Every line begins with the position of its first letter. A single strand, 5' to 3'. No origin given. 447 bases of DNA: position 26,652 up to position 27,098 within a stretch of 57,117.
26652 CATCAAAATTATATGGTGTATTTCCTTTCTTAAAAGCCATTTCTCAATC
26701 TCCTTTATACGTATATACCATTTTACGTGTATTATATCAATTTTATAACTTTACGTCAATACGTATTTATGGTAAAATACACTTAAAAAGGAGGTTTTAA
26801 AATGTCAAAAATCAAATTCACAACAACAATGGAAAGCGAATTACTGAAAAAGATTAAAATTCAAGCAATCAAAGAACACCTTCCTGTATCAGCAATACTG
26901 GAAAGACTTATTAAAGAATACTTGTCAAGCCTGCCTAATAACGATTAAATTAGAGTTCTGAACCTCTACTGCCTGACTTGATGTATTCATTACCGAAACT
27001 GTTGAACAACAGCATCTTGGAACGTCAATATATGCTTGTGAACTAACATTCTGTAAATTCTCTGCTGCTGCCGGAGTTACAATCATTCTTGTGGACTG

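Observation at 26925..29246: attP-proximal five-gene cargo cassette of low-complexity, Cys-rich and BclA-CTD-like proteins (possible spore- or cell-surface remodelling)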

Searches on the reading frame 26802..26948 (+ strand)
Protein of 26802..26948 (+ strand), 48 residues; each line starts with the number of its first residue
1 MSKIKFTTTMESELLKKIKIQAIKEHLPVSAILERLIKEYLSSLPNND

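Call 13: search_protein_families(library=ncbifam, proteins=[window:26802-26948:+], max_evalue=1)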
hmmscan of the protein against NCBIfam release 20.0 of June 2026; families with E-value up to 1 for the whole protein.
window:26802-26948:+ (48 aa): 2 families
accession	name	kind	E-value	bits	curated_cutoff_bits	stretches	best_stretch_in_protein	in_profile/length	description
NF052617.1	slr0373_blue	equivalog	0.00026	20.9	100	1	2-42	2-42/113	slr0373 family blue light stress response protein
NF045893.1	ICE_Mbov_0398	domain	0.031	14.1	80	1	3-44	4-45/159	Mbov_0398 family ICE element protein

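Call 52: search_protein_families(library=pfam, proteins=[window:26802-26948:+], max_evalue=0.01)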
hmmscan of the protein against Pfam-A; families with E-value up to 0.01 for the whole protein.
window:26802-26948:+ (48 aa): 2 families
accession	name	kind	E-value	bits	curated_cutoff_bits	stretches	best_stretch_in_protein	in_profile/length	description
PF01402.27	RHH_1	-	0.00075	19.8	20.5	1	9-41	5-37/39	Ribbon-helix-helix protein, copG family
PF19891.5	DUF6364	-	0.007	17.3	27.3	1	4-39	3-38/70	Family of unknown function (DUF6364)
